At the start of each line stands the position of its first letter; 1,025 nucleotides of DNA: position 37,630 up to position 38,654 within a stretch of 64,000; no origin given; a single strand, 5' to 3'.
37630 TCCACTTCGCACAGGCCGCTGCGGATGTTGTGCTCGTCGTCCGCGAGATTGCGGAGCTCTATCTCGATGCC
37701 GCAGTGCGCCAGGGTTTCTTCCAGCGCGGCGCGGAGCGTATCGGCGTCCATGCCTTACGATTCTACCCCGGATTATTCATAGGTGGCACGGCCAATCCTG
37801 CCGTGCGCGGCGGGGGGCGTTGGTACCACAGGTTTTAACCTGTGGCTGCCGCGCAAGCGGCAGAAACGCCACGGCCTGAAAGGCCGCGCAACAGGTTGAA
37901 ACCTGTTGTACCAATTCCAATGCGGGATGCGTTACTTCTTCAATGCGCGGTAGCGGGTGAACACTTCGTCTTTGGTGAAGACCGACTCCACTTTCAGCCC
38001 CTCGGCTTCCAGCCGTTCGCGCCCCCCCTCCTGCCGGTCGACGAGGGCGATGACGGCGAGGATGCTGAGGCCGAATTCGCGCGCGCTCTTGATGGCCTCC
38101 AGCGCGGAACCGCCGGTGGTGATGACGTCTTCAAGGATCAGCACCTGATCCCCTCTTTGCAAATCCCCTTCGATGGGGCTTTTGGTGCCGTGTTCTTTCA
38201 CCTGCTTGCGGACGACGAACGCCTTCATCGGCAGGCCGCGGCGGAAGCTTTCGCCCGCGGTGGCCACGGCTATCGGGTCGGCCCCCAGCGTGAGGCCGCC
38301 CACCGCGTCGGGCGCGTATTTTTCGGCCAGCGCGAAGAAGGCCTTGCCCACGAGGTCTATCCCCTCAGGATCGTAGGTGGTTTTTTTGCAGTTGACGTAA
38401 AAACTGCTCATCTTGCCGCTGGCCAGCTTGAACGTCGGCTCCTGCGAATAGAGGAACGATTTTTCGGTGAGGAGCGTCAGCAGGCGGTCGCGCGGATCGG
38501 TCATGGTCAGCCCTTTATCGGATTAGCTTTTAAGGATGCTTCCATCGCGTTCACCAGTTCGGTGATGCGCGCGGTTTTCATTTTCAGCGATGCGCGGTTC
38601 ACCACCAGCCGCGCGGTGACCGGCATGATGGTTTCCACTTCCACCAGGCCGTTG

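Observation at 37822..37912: About 92-nt GGTACC-bounded multi-hairpin element, three same-strand copies with compensatory base changes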

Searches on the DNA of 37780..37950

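Call 61: search_rna_families(source=window, start=37780, end=37950, threshold=evalue, max_evalue=10)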
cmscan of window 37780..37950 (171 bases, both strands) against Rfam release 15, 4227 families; matches with E-value up to 10: 14.
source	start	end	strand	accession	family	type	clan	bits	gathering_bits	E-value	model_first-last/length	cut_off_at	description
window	37821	37913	+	RF00990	mir-552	Gene; miRNA;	-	21.6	100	0.031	1-83/83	no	mir-552 microRNA precursor family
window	37821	37913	-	RF00990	mir-552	Gene; miRNA;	-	21.5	100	0.034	1-83/83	no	mir-552 microRNA precursor family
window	37826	37909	+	RF03103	RAGATH-34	Gene; sRNA;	-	17.4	60.7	2.1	1-107/107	no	RAGATH-34 RNA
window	37784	37878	-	RF03953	mir-5350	Gene; miRNA;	-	16.9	90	0.52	1-74/74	no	mir-5350 microRNA precursor family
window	37781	37871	-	RF01729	Termite-flg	Cis-reg;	-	16.1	40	0.94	1-106/106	no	Termite-flg RNA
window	37821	37912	-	RF03681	mir-1295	Gene; miRNA;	-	15.8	100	1.5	1-78/78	no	mir-1295 microRNA precursor family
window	37868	37944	+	RF02978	folP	Cis-reg;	-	14.4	99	1.1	1-102/102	no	folP RNA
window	37815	37842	-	RF01101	TLS-PK6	Cis-reg;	-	12.9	44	3.4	1-40/40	no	Pseudoknot of tRNA-like structure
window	37827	37845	-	RF02593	NsiR8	Gene; sRNA;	-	12.2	61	4.5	154-172/172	no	Nitrogen stress-induced RNA 8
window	37827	37907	+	RF04236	mir-1285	Gene; miRNA;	-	12.1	56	9.7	1-68/68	no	mir-1285 microRNA precursor family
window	37820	37914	-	RF04104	MIR918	Gene; miRNA;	-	11.6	268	6.2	83-183/265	no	MIR918 microRNA precursor family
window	37816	37918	+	RF01390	isrG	Gene; sRNA;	-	11.2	100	0.3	117-217/279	no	isrG Hfq binding RNA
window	37860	37881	+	RF01128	sR43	Gene; snRNA; snoRNA; CD-box;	-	9.3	45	3.6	34-56/56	no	Small nucleolar RNA sR42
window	37780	37892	-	RF01390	isrG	Gene; sRNA;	-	8.9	100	1.5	1-252/279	3'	isrG Hfq binding RNA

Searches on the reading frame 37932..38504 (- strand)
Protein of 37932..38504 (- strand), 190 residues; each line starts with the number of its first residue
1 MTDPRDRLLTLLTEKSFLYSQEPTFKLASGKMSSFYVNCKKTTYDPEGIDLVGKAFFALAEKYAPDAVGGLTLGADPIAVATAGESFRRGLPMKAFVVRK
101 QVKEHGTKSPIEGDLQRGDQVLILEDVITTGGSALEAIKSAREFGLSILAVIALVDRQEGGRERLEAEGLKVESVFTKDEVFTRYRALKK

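Call 68: search_protein_families(library=pfam, proteins=[window:37932-38504:-], max_evalue=0.001)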
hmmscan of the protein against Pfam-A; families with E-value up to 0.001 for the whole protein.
window:37932-38504:- (190 aa): 2 families
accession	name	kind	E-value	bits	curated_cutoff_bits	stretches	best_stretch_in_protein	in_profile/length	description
PF00156.33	Pribosyltran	-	9.5e-06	25.4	26.3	1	62-164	25-133/158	Phosphoribosyl transferase domain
PF14681.12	UPRTase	-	0.00052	20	27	1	114-173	117-176/206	Uracil phosphoribosyltransferase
